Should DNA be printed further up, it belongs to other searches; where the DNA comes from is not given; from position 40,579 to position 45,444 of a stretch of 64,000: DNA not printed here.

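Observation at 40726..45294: Giant single-chain GHKL ATPase + PD-(D/E)xK (DUF3883-like) protein as a candidate stand-alone defence effector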

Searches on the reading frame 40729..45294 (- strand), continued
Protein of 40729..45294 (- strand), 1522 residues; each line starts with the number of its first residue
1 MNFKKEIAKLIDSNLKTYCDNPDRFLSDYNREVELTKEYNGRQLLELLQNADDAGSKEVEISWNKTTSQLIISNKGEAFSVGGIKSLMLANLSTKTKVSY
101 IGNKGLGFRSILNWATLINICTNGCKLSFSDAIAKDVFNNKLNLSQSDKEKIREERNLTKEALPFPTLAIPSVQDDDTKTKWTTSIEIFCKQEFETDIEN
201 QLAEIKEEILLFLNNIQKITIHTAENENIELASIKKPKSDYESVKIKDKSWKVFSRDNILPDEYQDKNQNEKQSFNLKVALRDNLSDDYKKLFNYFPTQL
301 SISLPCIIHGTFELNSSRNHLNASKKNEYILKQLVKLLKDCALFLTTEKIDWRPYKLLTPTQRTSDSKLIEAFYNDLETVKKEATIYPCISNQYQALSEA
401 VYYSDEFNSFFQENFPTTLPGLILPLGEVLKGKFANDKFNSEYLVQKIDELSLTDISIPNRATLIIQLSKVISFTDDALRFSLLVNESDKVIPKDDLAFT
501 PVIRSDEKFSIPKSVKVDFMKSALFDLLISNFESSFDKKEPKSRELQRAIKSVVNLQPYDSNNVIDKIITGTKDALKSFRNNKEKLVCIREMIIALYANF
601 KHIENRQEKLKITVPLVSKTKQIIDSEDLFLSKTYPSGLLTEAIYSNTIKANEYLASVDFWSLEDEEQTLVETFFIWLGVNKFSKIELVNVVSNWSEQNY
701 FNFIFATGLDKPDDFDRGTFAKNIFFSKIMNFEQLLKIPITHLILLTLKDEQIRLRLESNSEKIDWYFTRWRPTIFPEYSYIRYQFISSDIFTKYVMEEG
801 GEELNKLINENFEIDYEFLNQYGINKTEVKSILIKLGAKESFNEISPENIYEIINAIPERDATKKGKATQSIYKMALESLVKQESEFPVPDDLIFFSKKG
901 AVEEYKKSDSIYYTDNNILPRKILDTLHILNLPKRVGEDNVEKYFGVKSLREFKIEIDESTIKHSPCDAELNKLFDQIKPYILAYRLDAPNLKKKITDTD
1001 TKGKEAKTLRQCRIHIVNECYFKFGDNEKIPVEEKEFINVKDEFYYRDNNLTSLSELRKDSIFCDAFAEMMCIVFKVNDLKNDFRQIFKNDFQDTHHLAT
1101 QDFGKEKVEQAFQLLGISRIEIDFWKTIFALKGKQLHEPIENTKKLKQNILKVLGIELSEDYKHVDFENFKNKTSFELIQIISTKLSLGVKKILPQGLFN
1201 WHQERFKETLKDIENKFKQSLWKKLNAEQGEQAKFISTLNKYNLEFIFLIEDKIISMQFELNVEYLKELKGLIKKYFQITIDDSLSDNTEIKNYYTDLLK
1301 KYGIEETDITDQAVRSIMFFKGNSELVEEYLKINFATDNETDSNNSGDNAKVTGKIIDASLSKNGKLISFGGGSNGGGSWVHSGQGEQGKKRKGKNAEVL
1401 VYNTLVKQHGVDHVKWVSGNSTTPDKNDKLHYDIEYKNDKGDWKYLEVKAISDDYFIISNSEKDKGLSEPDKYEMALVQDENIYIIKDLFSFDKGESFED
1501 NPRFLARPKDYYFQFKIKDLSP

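Call 45: find_encoding_contigs(protein=P0075, flank=10000, max_places=1)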
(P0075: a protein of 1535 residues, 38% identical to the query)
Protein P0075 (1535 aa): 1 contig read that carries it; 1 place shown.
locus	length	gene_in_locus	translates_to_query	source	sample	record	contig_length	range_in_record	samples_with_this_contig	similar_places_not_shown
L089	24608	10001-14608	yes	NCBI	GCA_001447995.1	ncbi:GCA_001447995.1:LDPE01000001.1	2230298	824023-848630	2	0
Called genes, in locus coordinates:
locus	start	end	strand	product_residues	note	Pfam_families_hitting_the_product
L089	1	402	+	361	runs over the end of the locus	-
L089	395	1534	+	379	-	PF13174:TPR_6 (faint)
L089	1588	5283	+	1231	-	PF13424:TPR_12 (faint), PF12770:CHAT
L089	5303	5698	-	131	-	PF14076:DUF4258 (faint)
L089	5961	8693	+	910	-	PF12161:HsdM_N, PF02384:N6_Mtase, PF01170:UPF0020 (faint), PF07669:Eco57I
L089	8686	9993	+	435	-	PF01420:Methylase_S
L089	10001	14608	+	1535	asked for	PF13020:NOV_C (weak)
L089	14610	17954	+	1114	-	PF04313:HSDR_N, PF04851:ResIII, PF18766:SWI2_SNF2, PF22679:T1R_D3-like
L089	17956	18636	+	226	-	PF01863:YgjP-like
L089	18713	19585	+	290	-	-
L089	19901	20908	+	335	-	PF00535:Glycos_transf_2, PF10111:Glyco_tranf_2_2 (weak), PF13506:Glyco_transf_21 (faint), PF22674:C2185-like_N (weak)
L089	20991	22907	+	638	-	PF07584:BatA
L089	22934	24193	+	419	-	PF01979:Amidohydro_1 (faint), PF12890:DHOase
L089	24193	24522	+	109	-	-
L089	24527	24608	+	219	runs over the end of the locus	PF02230:Abhydrolase_2, PF00561:Abhydrolase_1 (weak)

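Call 57: search_protein_families(library=padloc, proteins=[L028:5217-9971:+, L081:3151-5877:+, L081:5870-6676:+, L081:6676-7905:+, L081:7889-8404:+, L009:14421-17510:+, L009:6249-8612:+, L028:9977-14563:+], max_evalue=0.001)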
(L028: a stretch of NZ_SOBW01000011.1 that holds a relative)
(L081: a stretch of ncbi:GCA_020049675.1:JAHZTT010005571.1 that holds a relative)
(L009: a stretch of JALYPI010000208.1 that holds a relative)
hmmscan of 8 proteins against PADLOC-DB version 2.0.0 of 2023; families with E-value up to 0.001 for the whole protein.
L028:5217-9971:+ (1585 aa): 22 families
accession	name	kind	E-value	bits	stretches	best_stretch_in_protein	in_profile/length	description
PDLC03614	REase_MTase_IIG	-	0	2643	1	1-1579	1-1579/1584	Type IIG restriction enzyme-methyltransferase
PDLC03611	REase_MTase_IIG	-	1.8e-153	510.9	1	176-1576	158-1528/1532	Type IIG restriction enzyme-methyltransferase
PDLC02643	DrmMI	-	3.6e-66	221.9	3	503-680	531-718/1347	DrmMI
PDLC02638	DrmMI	-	9e-48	161.1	3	503-680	530-717/935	DrmMI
PDLC03613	REase_MTase_IIG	-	6e-40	134.8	2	308-684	268-618/1250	Type IIG restriction enzyme-methyltransferase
PDLC03622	REase_MTase_IIG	-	1.4e-34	116.8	3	500-688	435-651/1524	Type IIG restriction enzyme-methyltransferase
PDLC03618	REase_MTase_IIG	-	1.6e-25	86.7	2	491-681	513-713/1429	Type IIG restriction enzyme-methyltransferase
PDLC02645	DrmMI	-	7.3e-25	85.3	2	508-681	530-713/772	DrmMI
PDLC02644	DrmMI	-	4.2e-24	82.5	2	490-680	28-228/988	DrmMI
PDLC02639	DrmMI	-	3.6e-19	66.5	1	527-681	249-387/803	DrmMI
PDLC03620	REase_MTase_IIG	-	5e-16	55.5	2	309-681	362-726/1378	Type IIG restriction enzyme-methyltransferase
PDLC02646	DrmMI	-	2.1e-15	53.9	2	631-680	48-97/792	DrmMI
PDLC03629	REase_MTase_IIG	-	7.9e-13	45.1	1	475-681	338-536/1182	Type IIG restriction enzyme-methyltransferase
PDLC03609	REase_MTase_IIG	-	1.5e-11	40.8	1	572-679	433-532/1066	Type IIG restriction enzyme-methyltransferase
PDLC03604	REase_MTase_IIG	-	1.2e-10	38.1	1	505-663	334-477/1011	Type IIG restriction enzyme-methyltransferase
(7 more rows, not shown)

L081:3151-5877:+ (909 aa): 0 families

L081:5870-6676:+ (269 aa): 0 families

L081:6676-7905:+ (410 aa): 0 families

L081:7889-8404:+ (172 aa): 0 families

L009:14421-17510:+ (1030 aa): 5 families
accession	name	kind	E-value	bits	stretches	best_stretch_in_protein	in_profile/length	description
PDLC03040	REase_I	-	1.2e-39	133.9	1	140-811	114-747/1029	Type I restriction enzyme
PDLC03048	REase_I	-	2e-31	107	2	137-456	95-395/976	Type I restriction enzyme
PDLC03044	REase_I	-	3.1e-18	63.2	1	138-777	112-720/1034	Type I restriction enzyme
PDLC03041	REase_I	-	1.5e-14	51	1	480-729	468-720/1099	Type I restriction enzyme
PDLC03045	REase_I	-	1.4e-09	34.5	1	511-734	443-676/995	Type I restriction enzyme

L009:6249-8612:+ (788 aa): 21 families
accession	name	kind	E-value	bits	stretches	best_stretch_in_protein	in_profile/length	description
PDLC03029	MTase_I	-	5.6e-263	872.3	1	2-785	2-660/661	Type I methyltransferase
PDLC03031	MTase_I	-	7.3e-47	158.1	1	17-490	15-461/834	Type I methyltransferase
PDLC03022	MTase_I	-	4.9e-43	145.5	1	27-491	23-452/857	Type I methyltransferase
PDLC03027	MTase_I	-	4.3e-36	122.7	1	177-490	138-414/810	Type I methyltransferase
PDLC03019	MTase_I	-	5.6e-34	115.6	1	177-482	150-419/932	Type I methyltransferase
PDLC03026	MTase_I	-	1.1e-31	108.6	1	176-488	122-403/487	Type I methyltransferase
PDLC03035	MTase_I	-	1.9e-29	100.7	2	177-313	155-285/653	Type I methyltransferase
PDLC03021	MTase_I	-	2.2e-29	100.6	1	130-487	113-421/491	Type I methyltransferase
PDLC03038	MTase_I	-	3.4e-28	96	1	8-486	8-424/896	Type I methyltransferase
PDLC03240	MTase_II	-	4.1e-27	93.2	2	177-333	164-305/511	Type II methyltransferase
PDLC03039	MTase_I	-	4.6e-27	92.5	1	11-488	9-424/708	Type I methyltransferase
PDLC03028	MTase_I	-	1.7e-22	77.4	1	177-488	877-1165/1236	Type I methyltransferase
PDLC03032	MTase_I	-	1.8e-22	77.2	1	177-484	140-410/1001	Type I methyltransferase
PDLC03033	MTase_I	-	8.5e-21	72.5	1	180-531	185-508/541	Type I methyltransferase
PDLC03020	MTase_I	-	9.2e-17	59.2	1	177-425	165-393/410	Type I methyltransferase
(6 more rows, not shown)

L028:9977-14563:+ (1529 aa): 6 families
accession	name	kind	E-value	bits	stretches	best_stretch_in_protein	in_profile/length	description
PDLC03964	TmtA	-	0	1153.9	1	3-1526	3-1537/1538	-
PDLC03966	TmtA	-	7e-36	121.5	1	13-403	17-433/1655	-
PDLC03972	TmtA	-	1.6e-29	100.7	3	47-254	43-230/1302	-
PDLC03971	TmtA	-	7.6e-29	97.9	1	14-352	29-409/1782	-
PDLC03968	TmtA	-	2.1e-21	73.4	1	11-353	40-372/1486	-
PDLC03965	TmtA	-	5.1e-21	72.4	2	42-244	27-217/1370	-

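Call 58: search_protein_families(library=pfam, proteins=[L028:5217-9971:+, L081:3151-5877:+, L081:5870-6676:+, L081:6676-7905:+, L009:14421-17510:+, L009:6249-8612:+], max_evalue=0.001)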
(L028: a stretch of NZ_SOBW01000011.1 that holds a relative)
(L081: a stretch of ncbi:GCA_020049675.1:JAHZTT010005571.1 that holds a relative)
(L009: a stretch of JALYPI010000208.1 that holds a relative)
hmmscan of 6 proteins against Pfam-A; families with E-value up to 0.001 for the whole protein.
L028:5217-9971:+ (1585 aa): 2 families
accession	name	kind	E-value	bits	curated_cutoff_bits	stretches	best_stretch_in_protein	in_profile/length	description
PF07669.17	Eco57I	-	2.1e-18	67.4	25.3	1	635-962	1-88/171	Eco57I restriction-modification methylase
PF20473.4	MmeI_Mtase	-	6.6e-05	22.6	27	1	568-664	13-92/259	MmeI, DNA-methyltransferase domain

L081:3151-5877:+ (909 aa): 0 families

L081:5870-6676:+ (269 aa): 0 families

L081:6676-7905:+ (410 aa): 0 families

L009:14421-17510:+ (1030 aa): 5 families
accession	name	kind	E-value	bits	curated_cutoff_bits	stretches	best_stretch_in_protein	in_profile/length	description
PF18766.7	SWI2_SNF2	-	2.6e-26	93.1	26.7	1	299-546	1-200/221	SWI2/SNF2 ATPase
PF22679.2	T1R_D3-like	-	1.5e-17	64.8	27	1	601-730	2-146/158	Type I restriction enzyme subunit R domain 3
PF04851.21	ResIII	-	2.5e-15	57.2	22.5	1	296-498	4-163/164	Type III restriction enzyme, res subunit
PF04313.20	HSDR_N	-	7.7e-14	52.4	25.1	1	138-231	105-196/198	Type I restriction enzyme R protein N terminus (HSDR_N)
PF00270.35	DEAD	-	8.6e-08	32.5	26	1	317-503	14-165/167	DEAD/DEAH box helicase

L009:6249-8612:+ (788 aa): 3 families
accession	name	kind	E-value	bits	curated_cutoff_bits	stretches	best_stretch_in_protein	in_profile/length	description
PF02384.22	N6_Mtase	-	8.5e-60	203.1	20.4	1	177-490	6-280/311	N-6 DNA Methylase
PF12161.14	HsdM_N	-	5e-24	85.9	24.5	1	11-149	3-135/135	HsdM N-terminal domain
PF01170.24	UPF0020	-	0.00025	21.2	22.3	0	226-321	31-140/197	RMKL-like, methyltransferase domain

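Call 62: search_protein_families(library=padloc, proteins=[L032:9902-14392:+, L041:9911-14527:+, L017:6174-11066:+, L047:9815-15358:+, L052:9923-15274:+, L025:9932-14608:+], max_evalue=0.00001)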
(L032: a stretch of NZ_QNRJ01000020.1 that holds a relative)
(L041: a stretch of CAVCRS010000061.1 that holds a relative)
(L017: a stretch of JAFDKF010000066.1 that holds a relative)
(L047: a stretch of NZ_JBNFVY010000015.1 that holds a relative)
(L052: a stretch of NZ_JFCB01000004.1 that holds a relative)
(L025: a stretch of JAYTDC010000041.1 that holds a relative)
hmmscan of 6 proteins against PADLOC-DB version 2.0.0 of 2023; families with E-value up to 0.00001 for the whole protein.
L032:9902-14392:+ (1497 aa): 6 families
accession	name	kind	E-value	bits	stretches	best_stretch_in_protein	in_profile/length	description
PDLC03964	TmtA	-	2e-291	968.7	1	3-1489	9-1528/1538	-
PDLC03971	TmtA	-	3e-38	129.1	2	28-237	42-260/1782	-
PDLC03972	TmtA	-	2.8e-36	123.1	2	44-411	43-399/1302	-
PDLC03966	TmtA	-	1.7e-29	100.4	2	39-379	40-403/1655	-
PDLC03965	TmtA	-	1.1e-19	68.1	1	36-418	23-410/1370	-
PDLC03968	TmtA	-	5.2e-11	39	1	46-357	79-368/1486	-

L041:9911-14527:+ (1539 aa): 6 families
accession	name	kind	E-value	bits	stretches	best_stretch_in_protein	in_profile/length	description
PDLC03964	TmtA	-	1.9e-180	600.9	1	18-1535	17-1534/1538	-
PDLC03971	TmtA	-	9.5e-30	100.9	2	19-137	26-145/1782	-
PDLC03972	TmtA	-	1.1e-24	84.7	1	51-276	45-237/1302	-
PDLC03966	TmtA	-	3.3e-24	82.9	1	22-406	18-425/1655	-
PDLC03968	TmtA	-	2.5e-15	53.3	1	51-144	79-166/1486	-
PDLC03965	TmtA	-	1.8e-12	44.1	1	43-278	26-244/1370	-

L017:6174-11066:+ (1631 aa): 8 families
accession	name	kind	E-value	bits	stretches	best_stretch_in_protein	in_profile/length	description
PDLC03964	TmtA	-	0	1217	1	5-1631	7-1535/1538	-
PDLC03971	TmtA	-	4.2e-68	228.1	3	25-409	37-452/1782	-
PDLC03972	TmtA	-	4.7e-63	211.8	2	48-1070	45-1028/1302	-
PDLC03966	TmtA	-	4.7e-45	151.9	2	40-425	39-437/1655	-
PDLC03968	TmtA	-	5.9e-39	131.6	1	29-414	60-422/1486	-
PDLC03965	TmtA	-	9.1e-39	131.2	1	41-1096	27-1068/1370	-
PDLC03967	TmtA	-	5.2e-11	39.7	1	38-418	33-415/1063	-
PDLC05008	PDC-S36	-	4.4e-07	27.9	1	1527-1599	186-259/280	-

L047:9815-15358:+ (1848 aa): 7 families
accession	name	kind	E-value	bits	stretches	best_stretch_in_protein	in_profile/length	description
PDLC03971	TmtA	-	0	1583.3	1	24-1848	14-1781/1782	-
PDLC03964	TmtA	-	8.7e-80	267.3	3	63-417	41-356/1538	-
PDLC03966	TmtA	-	9.8e-68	227.1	2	36-975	11-928/1655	-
PDLC03972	TmtA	-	7.4e-40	134.9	2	69-416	42-345/1302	-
PDLC03965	TmtA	-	5.4e-29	98.9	1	66-414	28-345/1370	-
PDLC03970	TmtA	-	1.9e-14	50.6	1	54-150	50-134/1552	-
PDLC03969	TmtA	-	1e-10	37.9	1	134-415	102-343/1563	-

L052:9923-15274:+ (1784 aa): 7 families
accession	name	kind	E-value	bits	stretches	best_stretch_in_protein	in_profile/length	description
PDLC03971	TmtA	-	0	1801.2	1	22-1772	11-1779/1782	-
PDLC03966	TmtA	-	2.7e-65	219.1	2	54-923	29-926/1655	-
PDLC03964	TmtA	-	1.1e-56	190.7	2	62-455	40-401/1538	-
PDLC03965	TmtA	-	1.6e-33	113.9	1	65-405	27-338/1370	-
PDLC03972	TmtA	-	4.4e-21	72.7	1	48-409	22-339/1302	-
PDLC03970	TmtA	-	9.1e-09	31.8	1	52-149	52-135/1552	-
PDLC03969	TmtA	-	4.7e-07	25.7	1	117-386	86-310/1563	-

L025:9932-14608:+ (1559 aa): 8 families
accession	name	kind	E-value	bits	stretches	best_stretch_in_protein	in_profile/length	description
PDLC03964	TmtA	-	4.8e-271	901.2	1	19-1540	16-1525/1538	-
PDLC03971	TmtA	-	4.3e-36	122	1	9-412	18-452/1782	-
PDLC03966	TmtA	-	1.6e-33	113.7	1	35-522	30-544/1655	-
PDLC03968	TmtA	-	1.5e-24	83.8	1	49-368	76-368/1486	-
PDLC03972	TmtA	-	5.5e-22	75.7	1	52-1355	45-1269/1302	-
PDLC03965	TmtA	-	7.3e-20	68.6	1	43-240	25-205/1370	-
PDLC03970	TmtA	-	9.1e-14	48.4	1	29-119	45-131/1552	-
PDLC05008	PDC-S36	-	5.1e-06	24.4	1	1365-1519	87-247/280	-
